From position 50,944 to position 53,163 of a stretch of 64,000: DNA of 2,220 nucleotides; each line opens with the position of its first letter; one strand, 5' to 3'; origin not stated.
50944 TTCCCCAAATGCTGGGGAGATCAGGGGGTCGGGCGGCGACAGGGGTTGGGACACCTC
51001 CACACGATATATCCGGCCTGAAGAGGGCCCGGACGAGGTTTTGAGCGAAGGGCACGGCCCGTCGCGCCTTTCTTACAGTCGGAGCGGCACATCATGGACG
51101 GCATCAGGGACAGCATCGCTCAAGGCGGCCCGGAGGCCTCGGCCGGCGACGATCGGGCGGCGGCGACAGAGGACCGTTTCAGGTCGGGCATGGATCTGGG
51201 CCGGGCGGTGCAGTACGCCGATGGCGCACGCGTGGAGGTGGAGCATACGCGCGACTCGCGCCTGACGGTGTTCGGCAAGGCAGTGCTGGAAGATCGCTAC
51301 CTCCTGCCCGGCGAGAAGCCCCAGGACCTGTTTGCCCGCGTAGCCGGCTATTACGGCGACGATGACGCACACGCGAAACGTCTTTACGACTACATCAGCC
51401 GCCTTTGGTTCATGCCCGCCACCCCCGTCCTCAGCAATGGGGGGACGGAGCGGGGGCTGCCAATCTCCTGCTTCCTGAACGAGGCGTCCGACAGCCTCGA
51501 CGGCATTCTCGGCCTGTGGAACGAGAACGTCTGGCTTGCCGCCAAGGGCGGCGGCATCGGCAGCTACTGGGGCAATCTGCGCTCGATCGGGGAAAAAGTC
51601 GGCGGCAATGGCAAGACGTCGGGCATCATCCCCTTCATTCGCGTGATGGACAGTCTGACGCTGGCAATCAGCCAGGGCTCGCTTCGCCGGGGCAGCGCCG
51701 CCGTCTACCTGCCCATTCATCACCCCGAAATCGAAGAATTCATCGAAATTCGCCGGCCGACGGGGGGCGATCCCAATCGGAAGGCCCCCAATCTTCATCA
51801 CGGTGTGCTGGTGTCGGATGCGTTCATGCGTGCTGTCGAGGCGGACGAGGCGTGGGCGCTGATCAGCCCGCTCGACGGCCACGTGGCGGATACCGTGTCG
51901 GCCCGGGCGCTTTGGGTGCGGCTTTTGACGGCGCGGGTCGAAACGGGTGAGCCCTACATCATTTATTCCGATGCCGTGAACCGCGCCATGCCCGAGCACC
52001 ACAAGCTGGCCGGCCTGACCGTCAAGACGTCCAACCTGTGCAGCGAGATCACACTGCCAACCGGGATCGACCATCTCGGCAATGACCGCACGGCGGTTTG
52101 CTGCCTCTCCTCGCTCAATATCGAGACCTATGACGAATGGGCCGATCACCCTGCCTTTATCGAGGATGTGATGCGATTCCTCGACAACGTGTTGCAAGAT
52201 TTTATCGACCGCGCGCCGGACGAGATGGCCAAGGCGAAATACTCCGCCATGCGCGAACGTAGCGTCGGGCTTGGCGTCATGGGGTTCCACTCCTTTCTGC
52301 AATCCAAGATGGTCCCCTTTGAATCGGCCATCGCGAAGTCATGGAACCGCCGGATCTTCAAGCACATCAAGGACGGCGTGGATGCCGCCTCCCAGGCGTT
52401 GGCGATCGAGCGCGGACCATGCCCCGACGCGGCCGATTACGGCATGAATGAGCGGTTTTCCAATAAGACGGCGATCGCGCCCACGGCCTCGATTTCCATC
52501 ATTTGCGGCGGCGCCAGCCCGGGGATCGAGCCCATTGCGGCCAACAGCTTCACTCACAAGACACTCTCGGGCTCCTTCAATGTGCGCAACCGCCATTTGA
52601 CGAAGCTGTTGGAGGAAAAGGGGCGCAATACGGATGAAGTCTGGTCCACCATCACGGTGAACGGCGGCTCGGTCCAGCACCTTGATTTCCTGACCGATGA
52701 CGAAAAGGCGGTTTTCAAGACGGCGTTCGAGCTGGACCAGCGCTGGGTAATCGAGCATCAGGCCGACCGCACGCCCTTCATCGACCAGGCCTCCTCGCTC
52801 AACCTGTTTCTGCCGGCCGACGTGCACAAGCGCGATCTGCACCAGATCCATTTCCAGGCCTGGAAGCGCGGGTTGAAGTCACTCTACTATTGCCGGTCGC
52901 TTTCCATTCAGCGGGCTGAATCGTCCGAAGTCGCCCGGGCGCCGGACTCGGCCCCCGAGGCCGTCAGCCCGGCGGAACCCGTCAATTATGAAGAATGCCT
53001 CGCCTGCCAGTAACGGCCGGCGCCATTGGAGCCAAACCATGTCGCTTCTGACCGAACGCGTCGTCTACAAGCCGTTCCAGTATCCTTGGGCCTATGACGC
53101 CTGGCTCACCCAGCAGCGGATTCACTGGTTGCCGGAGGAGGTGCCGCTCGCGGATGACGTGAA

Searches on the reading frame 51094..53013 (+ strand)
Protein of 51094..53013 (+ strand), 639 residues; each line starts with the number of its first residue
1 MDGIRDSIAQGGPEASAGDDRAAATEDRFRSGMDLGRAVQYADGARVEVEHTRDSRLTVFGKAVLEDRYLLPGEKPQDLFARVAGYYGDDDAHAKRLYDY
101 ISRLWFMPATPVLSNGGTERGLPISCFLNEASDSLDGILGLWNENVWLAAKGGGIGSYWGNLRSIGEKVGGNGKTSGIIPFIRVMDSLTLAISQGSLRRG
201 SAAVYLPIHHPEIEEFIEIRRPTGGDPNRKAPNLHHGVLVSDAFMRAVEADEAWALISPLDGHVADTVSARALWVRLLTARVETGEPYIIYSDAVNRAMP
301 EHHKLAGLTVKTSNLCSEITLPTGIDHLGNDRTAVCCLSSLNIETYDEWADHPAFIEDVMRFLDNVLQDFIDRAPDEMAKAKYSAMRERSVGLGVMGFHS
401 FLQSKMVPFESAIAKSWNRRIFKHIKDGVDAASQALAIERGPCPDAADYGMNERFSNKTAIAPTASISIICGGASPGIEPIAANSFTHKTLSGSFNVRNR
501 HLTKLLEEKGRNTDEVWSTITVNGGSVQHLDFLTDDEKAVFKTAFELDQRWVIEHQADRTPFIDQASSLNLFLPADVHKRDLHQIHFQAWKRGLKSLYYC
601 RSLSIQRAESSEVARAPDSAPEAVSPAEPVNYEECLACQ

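Call 90: search_protein_families(library=pfam, proteins=[window:51094-53013:+], max_evalue=0.00001)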
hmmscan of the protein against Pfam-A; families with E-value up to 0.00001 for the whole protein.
window:51094-53013:+ (639 aa): 2 families
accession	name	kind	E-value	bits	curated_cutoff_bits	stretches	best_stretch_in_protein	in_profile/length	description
PF02867.20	Ribonuc_red_lgC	-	1.8e-118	396.9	23.9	2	125-444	2-337/523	Ribonucleotide reductase, barrel domain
PF00317.26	Ribonuc_red_lgN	-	7.6e-18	64.8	28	1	56-121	2-77/77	Ribonucleotide reductase, all-alpha domain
